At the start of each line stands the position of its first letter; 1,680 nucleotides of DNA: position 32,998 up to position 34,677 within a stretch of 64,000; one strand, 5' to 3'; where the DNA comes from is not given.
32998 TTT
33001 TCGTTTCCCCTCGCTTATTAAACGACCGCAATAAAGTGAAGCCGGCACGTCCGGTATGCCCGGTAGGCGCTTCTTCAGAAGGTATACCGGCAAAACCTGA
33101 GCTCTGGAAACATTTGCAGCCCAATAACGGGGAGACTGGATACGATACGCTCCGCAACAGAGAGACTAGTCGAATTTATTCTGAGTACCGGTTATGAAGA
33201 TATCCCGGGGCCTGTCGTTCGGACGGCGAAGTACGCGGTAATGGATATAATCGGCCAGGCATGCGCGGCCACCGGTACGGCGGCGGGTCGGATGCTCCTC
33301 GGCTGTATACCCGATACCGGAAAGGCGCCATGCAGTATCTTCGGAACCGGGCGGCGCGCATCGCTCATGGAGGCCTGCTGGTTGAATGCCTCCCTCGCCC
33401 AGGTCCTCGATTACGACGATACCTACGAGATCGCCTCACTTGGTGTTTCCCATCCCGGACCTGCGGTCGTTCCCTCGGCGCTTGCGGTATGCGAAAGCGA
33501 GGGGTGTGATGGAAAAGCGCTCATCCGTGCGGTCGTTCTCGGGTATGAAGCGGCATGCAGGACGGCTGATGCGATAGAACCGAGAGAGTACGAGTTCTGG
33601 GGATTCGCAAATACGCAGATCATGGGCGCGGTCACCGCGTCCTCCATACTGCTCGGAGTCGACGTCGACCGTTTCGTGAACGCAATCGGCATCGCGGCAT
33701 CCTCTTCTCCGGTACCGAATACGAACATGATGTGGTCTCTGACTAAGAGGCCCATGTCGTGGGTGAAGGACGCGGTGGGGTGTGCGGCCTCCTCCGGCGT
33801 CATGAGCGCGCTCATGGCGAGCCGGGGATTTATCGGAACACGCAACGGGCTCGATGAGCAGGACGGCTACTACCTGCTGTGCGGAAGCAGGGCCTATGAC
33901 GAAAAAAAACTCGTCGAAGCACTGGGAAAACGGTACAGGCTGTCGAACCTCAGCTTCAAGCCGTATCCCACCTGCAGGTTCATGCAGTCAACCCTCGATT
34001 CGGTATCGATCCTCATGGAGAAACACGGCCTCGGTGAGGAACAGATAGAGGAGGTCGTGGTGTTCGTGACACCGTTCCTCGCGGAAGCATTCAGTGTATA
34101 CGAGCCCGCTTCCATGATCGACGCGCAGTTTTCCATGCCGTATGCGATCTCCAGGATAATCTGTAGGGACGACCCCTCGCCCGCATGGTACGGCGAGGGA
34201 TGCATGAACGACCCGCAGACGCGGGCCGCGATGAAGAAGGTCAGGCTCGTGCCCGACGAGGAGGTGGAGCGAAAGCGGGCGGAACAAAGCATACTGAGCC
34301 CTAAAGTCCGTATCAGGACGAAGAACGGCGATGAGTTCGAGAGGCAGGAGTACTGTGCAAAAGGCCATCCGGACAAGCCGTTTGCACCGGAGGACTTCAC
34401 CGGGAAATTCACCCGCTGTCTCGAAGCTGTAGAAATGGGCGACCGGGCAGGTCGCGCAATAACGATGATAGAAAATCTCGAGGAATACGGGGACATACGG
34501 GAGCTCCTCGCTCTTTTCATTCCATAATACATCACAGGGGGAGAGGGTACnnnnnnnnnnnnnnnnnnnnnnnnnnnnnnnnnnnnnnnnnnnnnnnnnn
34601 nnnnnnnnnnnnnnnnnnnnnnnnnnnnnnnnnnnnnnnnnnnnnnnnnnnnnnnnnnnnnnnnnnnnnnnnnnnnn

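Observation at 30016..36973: Six-gene accessory module inserted inside the hut locus: MTase / Na+-solute symporter / cupin / two PrpD paralogs / URO-D-family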

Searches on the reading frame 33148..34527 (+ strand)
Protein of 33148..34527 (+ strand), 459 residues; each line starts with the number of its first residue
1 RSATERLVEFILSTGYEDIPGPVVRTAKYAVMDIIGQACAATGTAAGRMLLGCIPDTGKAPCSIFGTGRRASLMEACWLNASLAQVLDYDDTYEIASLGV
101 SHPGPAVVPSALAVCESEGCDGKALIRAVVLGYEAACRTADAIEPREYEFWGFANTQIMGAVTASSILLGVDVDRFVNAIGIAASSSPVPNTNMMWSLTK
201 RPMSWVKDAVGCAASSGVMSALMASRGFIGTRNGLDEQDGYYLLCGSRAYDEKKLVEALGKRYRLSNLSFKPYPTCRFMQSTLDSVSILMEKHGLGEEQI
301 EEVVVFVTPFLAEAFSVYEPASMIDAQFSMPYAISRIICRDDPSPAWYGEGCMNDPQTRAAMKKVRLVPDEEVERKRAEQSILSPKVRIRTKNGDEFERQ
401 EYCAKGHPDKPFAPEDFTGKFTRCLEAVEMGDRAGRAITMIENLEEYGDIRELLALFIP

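Call 3: search_protein_families(library=pfam, proteins=[window:33241-34527:+])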
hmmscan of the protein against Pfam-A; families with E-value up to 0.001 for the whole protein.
window:33241-34527:+ (428 aa): 2 families
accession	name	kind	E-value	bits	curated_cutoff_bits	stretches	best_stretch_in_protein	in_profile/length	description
PF03972.19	MmgE_PrpD_N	-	1.9e-41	142.3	32.1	1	1-213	28-234/244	MmgE/PrpD N-terminal domain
PF19305.4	MmgE_PrpD_C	-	1e-26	94.2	32.1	1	242-414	1-172/173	MmgE/PrpD C-terminal domain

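Call 4: search_protein_families(library=ncbifam, proteins=[window:33241-34527:+])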
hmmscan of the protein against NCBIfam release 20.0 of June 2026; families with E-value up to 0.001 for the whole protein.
window:33241-34527:+ (428 aa): 1 family
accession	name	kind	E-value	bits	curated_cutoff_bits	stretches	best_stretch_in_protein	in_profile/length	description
NF042438.1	PrpD_hiGCgrampos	equivalog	1.8e-11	43.4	950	1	30-152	79-197/499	2-methylcitrate dehydratase PrpD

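Call 70: find_homologous_proteins(query=window:33148-34527:+)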
Query window:33148-34527:+ (459 aa): 137 proteins with E <= 0.001 among 8000 candidates; the best 120 are listed.
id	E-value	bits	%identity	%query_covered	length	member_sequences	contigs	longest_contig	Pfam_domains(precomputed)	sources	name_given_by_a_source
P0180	2.2e-289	978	100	93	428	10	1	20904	PF19305.5,PF03972.20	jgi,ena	-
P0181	9.6e-252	854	81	100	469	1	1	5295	PF19305.5,PF03972.20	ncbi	-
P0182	4.3e-243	825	80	100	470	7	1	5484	PF19305.5,PF03972.20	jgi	jgi:2-methylcitrate dehydratase PrpD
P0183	8.7e-238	808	77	100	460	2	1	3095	PF19305.5,PF03972.20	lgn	-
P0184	3.0e-201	687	66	99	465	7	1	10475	PF19305.5,PF03972.20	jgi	-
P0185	1.1e-192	659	64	100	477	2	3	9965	PF19305.5,PF03972.20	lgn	-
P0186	2.0e-172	592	56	98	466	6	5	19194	PF19305.5,PF03972.20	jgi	jgi:2-methylcitrate dehydratase PrpD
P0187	3.8e-168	578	54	100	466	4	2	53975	PF19305.5,PF03972.20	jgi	jgi:2-methylcitrate dehydratase PrpD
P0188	1.7e-167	576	55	99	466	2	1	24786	PF19305.5,PF03972.20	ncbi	-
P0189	3.0e-162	559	53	99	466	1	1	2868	PF19305.5,PF03972.20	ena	-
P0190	2.9e-160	552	54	99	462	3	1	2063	PF19305.5,PF03972.20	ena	-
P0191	2.2e-154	533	53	99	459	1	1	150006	PF19305.5,PF03972.20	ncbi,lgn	-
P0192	8.3e-152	524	53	99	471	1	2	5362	PF19305.5,PF03972.20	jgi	jgi:2-methylcitrate dehydratase PrpD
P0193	9.2e-152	524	52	100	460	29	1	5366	PF19305.5,PF03972.20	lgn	-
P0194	2.4e-150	520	54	99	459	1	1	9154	PF19305.5,PF03972.20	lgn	-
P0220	4.5e-47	179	31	99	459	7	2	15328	PF19305.5,PF03972.20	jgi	jgi:2-methylcitrate dehydratase PrpD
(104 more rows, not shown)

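Call 71: find_encoding_contigs(protein=P0220, flank=10000, max_places=3)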
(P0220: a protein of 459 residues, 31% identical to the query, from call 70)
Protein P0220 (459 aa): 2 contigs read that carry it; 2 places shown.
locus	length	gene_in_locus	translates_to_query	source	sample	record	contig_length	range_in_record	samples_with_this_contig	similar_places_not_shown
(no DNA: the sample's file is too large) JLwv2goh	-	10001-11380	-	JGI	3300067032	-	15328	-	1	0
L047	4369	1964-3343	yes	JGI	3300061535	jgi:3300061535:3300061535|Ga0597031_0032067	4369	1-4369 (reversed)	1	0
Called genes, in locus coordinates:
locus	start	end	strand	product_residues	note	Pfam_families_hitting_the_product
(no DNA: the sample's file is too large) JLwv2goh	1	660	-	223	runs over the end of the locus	?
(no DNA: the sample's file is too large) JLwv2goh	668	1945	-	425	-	PF13458:Peripla_BP_6, PF13433:Peripla_BP_5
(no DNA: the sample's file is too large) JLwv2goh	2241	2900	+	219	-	PF00702:Hydrolase (weak)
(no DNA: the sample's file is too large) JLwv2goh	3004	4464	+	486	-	PF00501:AMP-binding, PF13193:AMP-binding_C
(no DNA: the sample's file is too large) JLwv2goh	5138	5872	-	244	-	PF08241:Methyltransf_11, PF08242:Methyltransf_12 (weak), PF13649:Methyltransf_25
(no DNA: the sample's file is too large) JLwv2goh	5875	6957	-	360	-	PF00180:Iso_dh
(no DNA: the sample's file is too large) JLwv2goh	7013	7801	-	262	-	PF00106:adh_short, PF08659:KR, PF13561:adh_short_C2, PF23441:SDR (weak)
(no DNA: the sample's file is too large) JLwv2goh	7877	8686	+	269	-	PF09339:HTH_IclR, PF01614:IclR_C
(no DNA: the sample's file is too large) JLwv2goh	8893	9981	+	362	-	PF00180:Iso_dh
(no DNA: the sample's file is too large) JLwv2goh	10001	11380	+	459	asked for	PF03972:MmgE_PrpD_N, PF19305:MmgE_PrpD_C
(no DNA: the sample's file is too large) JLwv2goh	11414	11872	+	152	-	PF07331:TctB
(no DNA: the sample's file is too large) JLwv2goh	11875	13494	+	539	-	PF01970:TctA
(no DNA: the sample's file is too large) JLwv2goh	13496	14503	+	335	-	PF03401:TctC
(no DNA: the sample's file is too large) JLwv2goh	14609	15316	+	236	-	?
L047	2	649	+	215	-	?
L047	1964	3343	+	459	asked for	PF03972:MmgE_PrpD_N, PF19305:MmgE_PrpD_C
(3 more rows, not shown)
